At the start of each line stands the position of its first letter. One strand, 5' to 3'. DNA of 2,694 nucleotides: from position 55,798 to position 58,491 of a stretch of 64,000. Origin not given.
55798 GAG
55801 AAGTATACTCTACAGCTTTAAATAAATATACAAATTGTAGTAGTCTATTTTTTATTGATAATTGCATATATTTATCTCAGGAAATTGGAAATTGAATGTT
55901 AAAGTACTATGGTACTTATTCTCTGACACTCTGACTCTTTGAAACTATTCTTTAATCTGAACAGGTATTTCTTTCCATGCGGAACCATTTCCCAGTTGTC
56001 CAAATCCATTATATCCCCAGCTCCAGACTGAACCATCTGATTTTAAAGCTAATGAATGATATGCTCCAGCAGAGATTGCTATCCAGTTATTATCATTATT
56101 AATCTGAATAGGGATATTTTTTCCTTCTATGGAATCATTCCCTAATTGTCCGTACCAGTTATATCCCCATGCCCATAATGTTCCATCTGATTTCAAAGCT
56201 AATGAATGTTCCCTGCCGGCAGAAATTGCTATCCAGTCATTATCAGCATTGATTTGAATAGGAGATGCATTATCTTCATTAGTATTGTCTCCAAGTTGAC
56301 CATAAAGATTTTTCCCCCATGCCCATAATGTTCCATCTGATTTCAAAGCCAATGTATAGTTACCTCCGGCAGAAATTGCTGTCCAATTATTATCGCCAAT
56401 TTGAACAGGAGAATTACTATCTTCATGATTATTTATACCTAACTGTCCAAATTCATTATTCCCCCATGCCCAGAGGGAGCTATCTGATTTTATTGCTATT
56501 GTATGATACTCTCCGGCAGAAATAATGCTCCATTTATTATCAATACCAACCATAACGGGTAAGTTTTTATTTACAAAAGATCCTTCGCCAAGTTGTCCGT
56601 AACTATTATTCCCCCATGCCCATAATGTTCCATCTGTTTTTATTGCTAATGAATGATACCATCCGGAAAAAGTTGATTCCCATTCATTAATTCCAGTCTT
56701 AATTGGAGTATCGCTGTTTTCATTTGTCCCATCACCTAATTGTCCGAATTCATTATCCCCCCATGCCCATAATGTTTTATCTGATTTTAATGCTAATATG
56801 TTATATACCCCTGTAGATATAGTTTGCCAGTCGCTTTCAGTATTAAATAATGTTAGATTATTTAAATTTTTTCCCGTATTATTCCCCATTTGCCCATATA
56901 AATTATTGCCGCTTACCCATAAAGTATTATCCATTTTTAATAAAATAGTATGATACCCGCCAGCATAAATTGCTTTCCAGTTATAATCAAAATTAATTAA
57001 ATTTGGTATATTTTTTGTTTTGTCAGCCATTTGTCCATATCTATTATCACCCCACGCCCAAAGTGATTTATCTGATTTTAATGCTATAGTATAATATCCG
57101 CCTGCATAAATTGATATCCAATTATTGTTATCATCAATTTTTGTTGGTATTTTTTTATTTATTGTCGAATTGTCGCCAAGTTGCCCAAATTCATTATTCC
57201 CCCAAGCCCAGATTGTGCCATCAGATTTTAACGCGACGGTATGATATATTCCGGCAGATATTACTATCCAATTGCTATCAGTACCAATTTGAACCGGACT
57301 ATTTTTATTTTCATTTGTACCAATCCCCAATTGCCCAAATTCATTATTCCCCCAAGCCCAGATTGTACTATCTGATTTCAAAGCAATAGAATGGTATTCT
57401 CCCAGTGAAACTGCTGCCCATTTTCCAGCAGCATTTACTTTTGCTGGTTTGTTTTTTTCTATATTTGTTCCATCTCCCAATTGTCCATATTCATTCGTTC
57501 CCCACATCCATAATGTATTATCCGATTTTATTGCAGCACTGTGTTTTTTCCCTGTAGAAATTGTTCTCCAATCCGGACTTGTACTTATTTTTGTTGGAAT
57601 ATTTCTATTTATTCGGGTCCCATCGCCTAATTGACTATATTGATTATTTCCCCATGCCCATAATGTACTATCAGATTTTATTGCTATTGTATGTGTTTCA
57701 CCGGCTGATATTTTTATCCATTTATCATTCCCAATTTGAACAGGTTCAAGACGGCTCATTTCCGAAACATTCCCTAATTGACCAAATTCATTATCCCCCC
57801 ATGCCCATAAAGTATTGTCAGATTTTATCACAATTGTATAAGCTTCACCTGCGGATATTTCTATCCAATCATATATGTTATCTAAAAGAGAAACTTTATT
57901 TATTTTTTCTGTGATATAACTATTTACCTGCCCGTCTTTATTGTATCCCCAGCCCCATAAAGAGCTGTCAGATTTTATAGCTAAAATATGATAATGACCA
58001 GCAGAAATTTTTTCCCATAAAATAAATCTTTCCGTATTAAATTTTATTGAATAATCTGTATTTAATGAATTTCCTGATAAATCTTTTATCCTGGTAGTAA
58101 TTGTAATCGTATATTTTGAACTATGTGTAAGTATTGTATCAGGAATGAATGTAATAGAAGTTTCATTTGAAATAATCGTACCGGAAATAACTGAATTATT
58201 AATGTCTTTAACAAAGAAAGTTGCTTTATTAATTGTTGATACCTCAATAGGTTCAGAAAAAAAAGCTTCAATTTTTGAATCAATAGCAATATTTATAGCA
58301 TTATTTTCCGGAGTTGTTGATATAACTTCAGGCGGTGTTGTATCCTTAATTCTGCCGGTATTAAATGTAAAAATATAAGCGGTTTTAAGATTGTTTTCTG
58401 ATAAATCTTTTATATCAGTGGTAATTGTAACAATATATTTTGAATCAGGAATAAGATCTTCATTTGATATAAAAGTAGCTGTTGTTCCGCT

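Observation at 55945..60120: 1391-aa surface protein with 6 SbsA-type Ig-like repeats and a 14-blade RCC1 propeller next to the glycan locus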

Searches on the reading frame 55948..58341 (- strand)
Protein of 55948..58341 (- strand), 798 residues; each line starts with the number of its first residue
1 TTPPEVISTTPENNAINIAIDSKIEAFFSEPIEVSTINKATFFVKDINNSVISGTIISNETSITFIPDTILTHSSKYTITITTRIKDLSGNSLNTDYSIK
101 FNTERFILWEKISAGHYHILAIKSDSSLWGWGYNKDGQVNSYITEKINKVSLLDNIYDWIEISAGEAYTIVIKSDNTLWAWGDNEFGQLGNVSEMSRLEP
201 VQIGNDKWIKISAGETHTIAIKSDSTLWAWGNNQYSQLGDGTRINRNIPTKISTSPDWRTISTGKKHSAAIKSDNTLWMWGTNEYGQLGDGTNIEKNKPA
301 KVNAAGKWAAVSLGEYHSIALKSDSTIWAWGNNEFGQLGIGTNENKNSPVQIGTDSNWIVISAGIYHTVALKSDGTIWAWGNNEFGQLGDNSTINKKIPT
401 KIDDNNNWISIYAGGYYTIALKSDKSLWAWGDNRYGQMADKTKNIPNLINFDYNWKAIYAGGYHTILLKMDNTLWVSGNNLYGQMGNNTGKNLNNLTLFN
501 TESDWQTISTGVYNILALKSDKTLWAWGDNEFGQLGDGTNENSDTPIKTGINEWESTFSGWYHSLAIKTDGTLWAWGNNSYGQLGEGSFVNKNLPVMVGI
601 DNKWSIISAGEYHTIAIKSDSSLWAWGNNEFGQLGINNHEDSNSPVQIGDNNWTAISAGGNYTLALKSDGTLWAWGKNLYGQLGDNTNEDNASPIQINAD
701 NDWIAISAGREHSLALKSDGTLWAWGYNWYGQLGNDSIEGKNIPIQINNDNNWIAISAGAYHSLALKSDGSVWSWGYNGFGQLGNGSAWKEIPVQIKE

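Call 40: predict_structure(alignment_id=A1)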
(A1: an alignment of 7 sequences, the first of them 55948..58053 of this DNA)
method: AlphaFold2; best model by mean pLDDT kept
length: 702 residues; sequences in the alignment: 7
mean_pLDDT: 87.7   pTM: 0.61
mean pLDDT of the five models: 87.7, 83.9, 83.3, 82.7, 77.4
residues with pLDDT >= 90: 428; 70-90: 216; 50-70: 48; < 50: 10
segments of 3 or more residues with pLDDT < 50: 1-10
pLDDT, mean of each block of 10 residues (from residue 1): 29 83 85 83 67 66 87 91 92 89 84 94 94 96 95 89 94 95 95 91 83 95 95 96 96 94 96 95 95 93 88 92 86 83 71 65 85 79 81 75 69 87 88 92 90 85 92 94 96 95 92 95 96 96 93 93 96 96 95 94 92 95 93 88 91 84 91 82 81 69 59
secondary structure, 60 per line:
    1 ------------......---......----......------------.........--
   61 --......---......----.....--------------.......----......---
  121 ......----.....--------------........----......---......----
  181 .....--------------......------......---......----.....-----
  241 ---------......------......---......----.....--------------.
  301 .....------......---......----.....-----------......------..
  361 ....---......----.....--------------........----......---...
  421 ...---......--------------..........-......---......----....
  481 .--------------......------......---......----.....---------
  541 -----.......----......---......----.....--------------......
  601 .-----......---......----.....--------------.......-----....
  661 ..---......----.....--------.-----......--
elements in order (helices of 4 or more, strands of 3 or more residues): E13-18 E22-27 E32-37 E50-58 E63-68 E72-77 E82-86 E101-107 E112-117 E121-126 E131-135 E150-157 E162-167 E171-176 E181-185 E200-205 E212-217 E221-226 E231-235 E250-255 E262-267 E271-276 E281-285 E300-305 E312-317 E321-326 E331-335 E347-352 E359-364 E368-373 E378-382 E397-404 E409-414 E418-423 E427-432 E447-456 E458-463 E467-472 E477-481 E496-501 E508-513 E517-522 E527-531 E546-552 E557-562 E566-571 E576-580 E595-601 E607-612 E616-621 E626-630 E645-651 E657-662 E666-671 E676-680 E695-700

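Call 44: fold_search(model_id=the predicted structure, library=pdb)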
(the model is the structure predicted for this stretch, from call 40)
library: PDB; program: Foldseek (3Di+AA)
matches with E <= 10: 1789; with E <= 0.001: 1439
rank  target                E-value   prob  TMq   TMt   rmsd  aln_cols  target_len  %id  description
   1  4d9s_B                7.2e-40  1.00  0.48  0.87   1.4       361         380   27  Crystal structure of Arabidopsis thaliana UVR8 (UV Resistance locus 8) (released 2012-04-04)
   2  4dnv_A                4.6e-39  1.00  0.48  0.90   1.4       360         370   27  Crystal structure of the W285F mutant of UVB-resistance protein UVR8 (released 2012-03-07)
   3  6xzl                  5.5e-39  1.00  0.23  0.40  22.5       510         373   22  Arabidopsis UV-B photoreceptor UVR8 mutant D96N D107N (released 2021-01-13)
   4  4nc4_A                6.8e-39  1.00  0.48  0.89   1.4       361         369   27  Crystal structure of photoreceptor AtUVR8 mutant W285F and light-induced structural changes at 120K (released 2016-10-26)
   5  4dnu                  8.0e-39  1.00  0.48  0.89   1.4       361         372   27  Crystal structure of the W285A mutant of UVB-resistance protein UVR8 (released 2012-03-07)
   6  4d9s_A                1.0e-38  1.00  0.48  0.87   1.4       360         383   27  Crystal structure of Arabidopsis thaliana UVR8 (UV Resistance locus 8) (released 2012-04-04)
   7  4dnv_B                1.1e-38  1.00  0.27  0.51  23.4       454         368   24  Crystal structure of the W285F mutant of UVB-resistance protein UVR8 (released 2012-03-07)
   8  6xzn_A                1.2e-38  1.00  0.34  0.64  16.6       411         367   27  Arabidopsis UV-B photoreceptor UVR8 mutant G101S W285A (released 2021-01-13)
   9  4dnw_A                1.3e-38  1.00  0.33  0.63  20.2       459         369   26  Crystal structure of UVB-resistance protein UVR8 (released 2012-03-07)
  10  6dd7_A                2.0e-38  1.00  0.48  0.90   1.6       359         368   27  Crystal structure of plant UVB photoreceptor UVR8 from in situ serial Laue diffraction (released 2018-07-18)
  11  4dnw_B                8.0e-38  1.00  0.34  0.63  20.1       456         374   26  Crystal structure of UVB-resistance protein UVR8 (released 2012-03-07)
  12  8gqe_B                1.7e-37  1.00  0.34  0.61  20.2       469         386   26  Crystal structure of the W285A mutant of UVR8 in complex with RUP2 (released 2022-09-14)
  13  6xzm_A                1.8e-37  1.00  0.38  0.72  15.5       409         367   27  Arabidopsis UV-B photoreceptor UVR8 mutant D96N D107N W285A (released 2021-01-13)
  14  6xzn_B                7.5e-37  1.00  0.34  0.65  16.4       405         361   28  Arabidopsis UV-B photoreceptor UVR8 mutant G101S W285A (released 2021-01-13)
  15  7vgg_B                1.2e-36  1.00  0.48  0.88   1.4       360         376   27  Cryo-EM structure of Ultraviolet-B activated UVR8 in complex with COP1 (released 2022-05-04)
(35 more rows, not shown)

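Call 83: search_protein_representatives(protein=window:55948-58341:-)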
Query: 798 residues. Proteins with E-value up to 0.001 (for the whole library): 207701; up to 1e-10: 145748; up to 1e-30: 65575. The best 150 are listed.
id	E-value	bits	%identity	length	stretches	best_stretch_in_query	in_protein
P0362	0.0e+00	3343.1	43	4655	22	198-749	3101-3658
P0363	0.0e+00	2667.9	42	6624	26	199-401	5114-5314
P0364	0.0e+00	2424.1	41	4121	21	168-796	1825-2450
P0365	0.0e+00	2331.9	40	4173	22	172-796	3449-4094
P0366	0.0e+00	2227.3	44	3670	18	515-746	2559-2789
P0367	0.0e+00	2212.0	43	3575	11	209-794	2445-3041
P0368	0.0e+00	2173.8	39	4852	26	207-748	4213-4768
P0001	0.0e+00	2096.1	79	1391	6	1-798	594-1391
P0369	0.0e+00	2072.1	40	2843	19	523-784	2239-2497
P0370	0.0e+00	2050.9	42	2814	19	517-785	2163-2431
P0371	0.0e+00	2038.1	39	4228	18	158-786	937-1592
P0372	0.0e+00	1975.5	42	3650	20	502-787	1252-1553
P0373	0.0e+00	1967.0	41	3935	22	171-474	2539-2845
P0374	0.0e+00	1942.8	41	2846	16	153-399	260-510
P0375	0.0e+00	1927.5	43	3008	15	520-789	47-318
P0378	0.0e+00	1836.4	43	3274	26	168-433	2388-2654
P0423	0.0e+00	1391.9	42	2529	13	517-796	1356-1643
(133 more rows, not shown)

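Call 85: find_encoding_contigs(protein=P0378, flank=10000, max_places=2)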
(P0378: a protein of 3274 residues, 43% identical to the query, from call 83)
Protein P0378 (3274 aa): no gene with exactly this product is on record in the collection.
